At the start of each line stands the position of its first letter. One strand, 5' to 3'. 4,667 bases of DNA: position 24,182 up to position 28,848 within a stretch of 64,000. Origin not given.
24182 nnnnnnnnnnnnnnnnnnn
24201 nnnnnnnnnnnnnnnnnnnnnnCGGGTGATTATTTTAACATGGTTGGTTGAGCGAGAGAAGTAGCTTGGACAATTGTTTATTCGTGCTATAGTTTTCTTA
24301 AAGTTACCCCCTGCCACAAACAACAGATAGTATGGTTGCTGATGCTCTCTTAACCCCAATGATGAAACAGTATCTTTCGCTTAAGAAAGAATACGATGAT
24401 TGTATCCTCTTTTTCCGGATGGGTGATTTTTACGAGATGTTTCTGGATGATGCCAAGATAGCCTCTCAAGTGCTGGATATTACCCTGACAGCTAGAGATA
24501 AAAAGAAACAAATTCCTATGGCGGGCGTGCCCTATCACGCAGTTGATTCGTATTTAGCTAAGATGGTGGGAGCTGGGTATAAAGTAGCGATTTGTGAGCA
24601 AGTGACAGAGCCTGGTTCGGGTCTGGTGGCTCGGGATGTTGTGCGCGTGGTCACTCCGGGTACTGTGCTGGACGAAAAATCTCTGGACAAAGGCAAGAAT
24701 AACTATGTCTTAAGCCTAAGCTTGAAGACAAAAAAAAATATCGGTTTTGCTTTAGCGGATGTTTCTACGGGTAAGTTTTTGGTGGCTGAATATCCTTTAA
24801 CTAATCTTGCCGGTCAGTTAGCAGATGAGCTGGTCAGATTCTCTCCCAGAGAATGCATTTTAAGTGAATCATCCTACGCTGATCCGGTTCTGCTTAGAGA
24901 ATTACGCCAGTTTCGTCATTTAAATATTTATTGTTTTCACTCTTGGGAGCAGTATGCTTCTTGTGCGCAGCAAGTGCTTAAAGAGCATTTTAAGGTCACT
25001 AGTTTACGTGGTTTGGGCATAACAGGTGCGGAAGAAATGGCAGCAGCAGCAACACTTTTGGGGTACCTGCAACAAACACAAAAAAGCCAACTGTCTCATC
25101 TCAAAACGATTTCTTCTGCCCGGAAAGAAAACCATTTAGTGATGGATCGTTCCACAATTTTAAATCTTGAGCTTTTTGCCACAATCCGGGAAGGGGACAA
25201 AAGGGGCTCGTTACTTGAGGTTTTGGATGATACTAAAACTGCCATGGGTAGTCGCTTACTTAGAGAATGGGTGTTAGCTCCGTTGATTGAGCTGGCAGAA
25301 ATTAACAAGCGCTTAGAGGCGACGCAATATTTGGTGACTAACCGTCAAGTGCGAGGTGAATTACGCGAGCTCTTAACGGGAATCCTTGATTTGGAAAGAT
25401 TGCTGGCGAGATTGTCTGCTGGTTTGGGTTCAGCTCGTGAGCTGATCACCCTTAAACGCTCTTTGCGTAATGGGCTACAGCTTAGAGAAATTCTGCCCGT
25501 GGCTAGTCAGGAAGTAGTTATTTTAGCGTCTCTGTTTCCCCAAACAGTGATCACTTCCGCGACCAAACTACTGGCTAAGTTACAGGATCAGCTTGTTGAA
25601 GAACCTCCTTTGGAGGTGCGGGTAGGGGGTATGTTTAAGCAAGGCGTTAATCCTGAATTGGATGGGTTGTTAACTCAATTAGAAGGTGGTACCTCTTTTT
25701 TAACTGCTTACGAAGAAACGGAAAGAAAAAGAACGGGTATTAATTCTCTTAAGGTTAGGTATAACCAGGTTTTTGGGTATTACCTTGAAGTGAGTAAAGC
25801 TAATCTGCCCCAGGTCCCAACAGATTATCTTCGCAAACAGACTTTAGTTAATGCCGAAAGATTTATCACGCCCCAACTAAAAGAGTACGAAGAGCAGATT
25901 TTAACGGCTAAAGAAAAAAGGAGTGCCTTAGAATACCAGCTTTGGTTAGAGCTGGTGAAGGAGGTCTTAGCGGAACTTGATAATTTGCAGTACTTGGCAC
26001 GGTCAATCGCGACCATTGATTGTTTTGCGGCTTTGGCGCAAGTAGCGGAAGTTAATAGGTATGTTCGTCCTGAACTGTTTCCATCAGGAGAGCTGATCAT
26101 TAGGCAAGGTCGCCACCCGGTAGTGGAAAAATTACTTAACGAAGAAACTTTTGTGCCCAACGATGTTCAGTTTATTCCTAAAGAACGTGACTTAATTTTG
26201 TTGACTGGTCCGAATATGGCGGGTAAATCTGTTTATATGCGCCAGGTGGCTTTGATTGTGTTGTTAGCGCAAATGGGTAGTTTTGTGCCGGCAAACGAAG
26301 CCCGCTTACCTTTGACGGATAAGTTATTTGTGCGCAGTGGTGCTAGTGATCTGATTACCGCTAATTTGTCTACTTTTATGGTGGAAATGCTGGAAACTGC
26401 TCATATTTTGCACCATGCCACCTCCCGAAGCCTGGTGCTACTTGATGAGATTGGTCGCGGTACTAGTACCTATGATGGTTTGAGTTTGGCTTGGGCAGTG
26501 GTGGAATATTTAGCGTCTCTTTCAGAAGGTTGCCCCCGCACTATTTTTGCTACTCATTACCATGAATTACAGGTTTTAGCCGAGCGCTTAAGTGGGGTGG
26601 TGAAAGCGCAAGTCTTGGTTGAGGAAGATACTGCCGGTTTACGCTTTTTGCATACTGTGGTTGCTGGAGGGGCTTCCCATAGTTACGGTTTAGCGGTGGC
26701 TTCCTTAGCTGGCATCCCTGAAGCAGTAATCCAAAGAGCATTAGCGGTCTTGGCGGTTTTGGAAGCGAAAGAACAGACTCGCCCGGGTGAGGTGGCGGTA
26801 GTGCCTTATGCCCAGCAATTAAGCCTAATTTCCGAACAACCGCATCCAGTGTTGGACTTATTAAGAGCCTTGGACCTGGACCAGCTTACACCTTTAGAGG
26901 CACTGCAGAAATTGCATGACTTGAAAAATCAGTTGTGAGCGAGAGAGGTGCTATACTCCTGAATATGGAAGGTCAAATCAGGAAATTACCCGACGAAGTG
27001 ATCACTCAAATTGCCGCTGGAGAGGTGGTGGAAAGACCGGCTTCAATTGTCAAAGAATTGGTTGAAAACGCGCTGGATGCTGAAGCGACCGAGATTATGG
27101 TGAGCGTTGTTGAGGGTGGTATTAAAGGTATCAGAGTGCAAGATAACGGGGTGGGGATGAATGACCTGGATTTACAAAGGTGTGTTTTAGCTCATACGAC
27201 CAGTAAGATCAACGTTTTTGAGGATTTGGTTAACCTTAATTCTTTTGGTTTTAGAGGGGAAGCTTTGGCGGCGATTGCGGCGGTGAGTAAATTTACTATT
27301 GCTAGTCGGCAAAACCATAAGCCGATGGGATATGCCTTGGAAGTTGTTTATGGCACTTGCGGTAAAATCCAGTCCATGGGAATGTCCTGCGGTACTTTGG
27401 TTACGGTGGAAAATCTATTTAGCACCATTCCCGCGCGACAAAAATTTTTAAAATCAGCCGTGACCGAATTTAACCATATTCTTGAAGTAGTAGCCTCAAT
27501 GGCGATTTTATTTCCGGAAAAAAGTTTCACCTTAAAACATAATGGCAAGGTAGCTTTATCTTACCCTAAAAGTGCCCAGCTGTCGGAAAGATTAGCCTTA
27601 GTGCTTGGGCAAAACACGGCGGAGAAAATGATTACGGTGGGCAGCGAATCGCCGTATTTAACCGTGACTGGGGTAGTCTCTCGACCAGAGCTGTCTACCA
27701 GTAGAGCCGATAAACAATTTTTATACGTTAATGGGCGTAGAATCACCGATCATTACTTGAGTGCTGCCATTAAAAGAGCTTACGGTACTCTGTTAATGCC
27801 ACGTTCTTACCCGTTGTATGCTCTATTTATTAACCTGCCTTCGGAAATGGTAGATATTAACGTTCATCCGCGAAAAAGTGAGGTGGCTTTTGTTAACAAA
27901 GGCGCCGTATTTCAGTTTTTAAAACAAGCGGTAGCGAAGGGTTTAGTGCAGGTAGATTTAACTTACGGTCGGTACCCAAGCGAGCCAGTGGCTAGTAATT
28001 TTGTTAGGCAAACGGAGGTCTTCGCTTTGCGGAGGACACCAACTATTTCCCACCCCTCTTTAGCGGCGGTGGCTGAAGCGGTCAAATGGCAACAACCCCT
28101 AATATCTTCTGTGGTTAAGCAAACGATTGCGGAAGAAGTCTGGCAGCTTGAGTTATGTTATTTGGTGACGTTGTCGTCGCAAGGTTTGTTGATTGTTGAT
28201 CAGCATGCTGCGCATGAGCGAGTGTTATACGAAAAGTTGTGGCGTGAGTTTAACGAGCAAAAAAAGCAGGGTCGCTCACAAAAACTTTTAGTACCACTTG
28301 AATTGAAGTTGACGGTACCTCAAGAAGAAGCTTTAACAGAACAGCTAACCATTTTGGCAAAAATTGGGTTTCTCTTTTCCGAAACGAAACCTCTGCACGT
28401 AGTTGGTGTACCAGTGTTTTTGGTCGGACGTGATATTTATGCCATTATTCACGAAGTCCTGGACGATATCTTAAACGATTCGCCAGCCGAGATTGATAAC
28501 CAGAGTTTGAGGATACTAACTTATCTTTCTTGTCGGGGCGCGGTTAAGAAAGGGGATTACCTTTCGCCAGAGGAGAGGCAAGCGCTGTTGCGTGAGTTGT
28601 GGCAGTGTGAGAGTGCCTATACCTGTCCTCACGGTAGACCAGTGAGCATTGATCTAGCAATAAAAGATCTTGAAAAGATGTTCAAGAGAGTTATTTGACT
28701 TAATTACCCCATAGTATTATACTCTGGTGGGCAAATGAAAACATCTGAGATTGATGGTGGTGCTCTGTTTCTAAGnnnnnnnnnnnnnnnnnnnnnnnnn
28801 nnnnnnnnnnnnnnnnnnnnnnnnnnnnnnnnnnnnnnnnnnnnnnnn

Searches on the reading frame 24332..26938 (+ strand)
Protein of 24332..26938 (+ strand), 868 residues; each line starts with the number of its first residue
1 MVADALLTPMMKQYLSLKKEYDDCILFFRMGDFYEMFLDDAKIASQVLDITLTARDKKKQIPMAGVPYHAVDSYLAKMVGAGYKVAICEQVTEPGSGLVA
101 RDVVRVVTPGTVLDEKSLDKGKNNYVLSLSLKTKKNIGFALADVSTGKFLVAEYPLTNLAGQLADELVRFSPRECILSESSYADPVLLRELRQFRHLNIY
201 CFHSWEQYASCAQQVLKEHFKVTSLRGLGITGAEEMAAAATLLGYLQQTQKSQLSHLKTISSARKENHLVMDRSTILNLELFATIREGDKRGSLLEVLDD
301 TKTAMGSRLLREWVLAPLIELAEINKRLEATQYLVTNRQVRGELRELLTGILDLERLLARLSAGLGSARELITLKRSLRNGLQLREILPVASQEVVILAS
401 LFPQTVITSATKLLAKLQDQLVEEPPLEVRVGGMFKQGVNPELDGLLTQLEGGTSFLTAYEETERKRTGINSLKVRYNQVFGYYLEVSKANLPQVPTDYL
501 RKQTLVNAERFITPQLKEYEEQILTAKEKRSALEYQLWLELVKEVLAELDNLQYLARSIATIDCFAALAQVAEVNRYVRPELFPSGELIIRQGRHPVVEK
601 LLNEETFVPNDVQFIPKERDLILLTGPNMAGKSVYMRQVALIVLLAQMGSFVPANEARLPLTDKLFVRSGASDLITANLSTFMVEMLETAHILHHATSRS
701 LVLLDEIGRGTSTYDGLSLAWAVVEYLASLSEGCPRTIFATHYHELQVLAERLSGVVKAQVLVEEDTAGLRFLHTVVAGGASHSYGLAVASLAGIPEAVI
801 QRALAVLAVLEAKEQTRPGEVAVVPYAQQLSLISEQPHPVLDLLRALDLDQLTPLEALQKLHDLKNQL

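Call 9: search_protein_families(library=pfam, proteins=[window:24332-26938:+], max_evalue=0.001)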
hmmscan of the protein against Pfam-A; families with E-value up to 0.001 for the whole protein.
window:24332-26938:+ (868 aa): 5 families
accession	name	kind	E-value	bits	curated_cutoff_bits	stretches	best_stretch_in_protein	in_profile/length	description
PF00488.27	MutS_V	-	4.4e-74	249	30.2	1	622-810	1-187/188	MutS domain V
PF05192.23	MutS_III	-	5e-46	157.9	34.1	1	274-569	1-194/194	MutS domain III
PF01624.25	MutS_I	-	9.3e-43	145.5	20.6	1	8-115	1-112/113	MutS domain I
PF05190.23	MutS_IV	-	2.9e-29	101.6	22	1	438-529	1-92/92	MutS family domain IV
PF05188.22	MutS_II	-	2e-23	83.7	25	1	124-258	1-133/133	MutS domain II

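Call 76: find_encoding_contigs(protein=window:24332-26938:+, flank=1000, max_places=3)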
Protein window:24332-26938:+ (868 aa): 3 contigs read that carry it; 3 places shown.
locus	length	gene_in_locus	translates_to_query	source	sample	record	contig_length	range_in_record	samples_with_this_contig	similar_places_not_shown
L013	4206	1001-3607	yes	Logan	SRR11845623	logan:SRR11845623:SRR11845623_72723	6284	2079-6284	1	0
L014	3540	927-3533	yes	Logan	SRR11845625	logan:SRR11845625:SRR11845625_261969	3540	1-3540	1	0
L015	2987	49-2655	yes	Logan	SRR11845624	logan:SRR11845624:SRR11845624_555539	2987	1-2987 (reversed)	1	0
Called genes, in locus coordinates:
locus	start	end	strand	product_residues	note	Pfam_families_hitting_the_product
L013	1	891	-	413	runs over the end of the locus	PF00089:Trypsin, PF10459:Peptidase_S46 (faint), PF13365:Trypsin_2, PF13180:PDZ_2, PF00595:PDZ (weak), PF17820:PDZ_6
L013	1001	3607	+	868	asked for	PF01624:MutS_I, PF05188:MutS_II, PF05192:MutS_III, PF05190:MutS_IV, PF00488:MutS_V, PF27441:MutS_C (weak)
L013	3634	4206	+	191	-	?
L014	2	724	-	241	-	?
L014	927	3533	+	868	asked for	PF01624:MutS_I, PF05188:MutS_II, PF05192:MutS_III, PF05190:MutS_IV, PF00488:MutS_V, PF27441:MutS_C (weak)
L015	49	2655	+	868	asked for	PF01624:MutS_I, PF05188:MutS_II, PF05192:MutS_III, PF05190:MutS_IV, PF00488:MutS_V, PF27441:MutS_C (weak)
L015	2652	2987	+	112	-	?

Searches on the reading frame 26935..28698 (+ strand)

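Call 9: search_protein_families(library=pfam, proteins=[window:26935-28698:+], max_evalue=0.001)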
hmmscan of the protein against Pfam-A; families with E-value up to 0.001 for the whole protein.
window:26935-28698:+ (587 aa): 4 families
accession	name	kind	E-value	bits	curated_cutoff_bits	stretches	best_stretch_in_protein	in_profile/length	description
PF01119.25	DNA_mis_repair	-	2.2e-33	114.8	26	1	222-336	3-117/119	DNA mismatch repair protein, C-terminal domain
PF08676.16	MutL_C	-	2.4e-29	102.3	25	1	404-543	3-142/142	MutL C terminal dimerisation domain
PF13589.12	HATPase_c_3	-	9.5e-12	45.6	25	1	36-134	4-102/137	Histidine kinase-, DNA gyrase B-, and HSP90-like ATPase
PF02518.31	HATPase_c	-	1.6e-06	28.9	26.4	1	33-95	4-58/111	Histidine kinase-, DNA gyrase B-, and HSP90-like ATPase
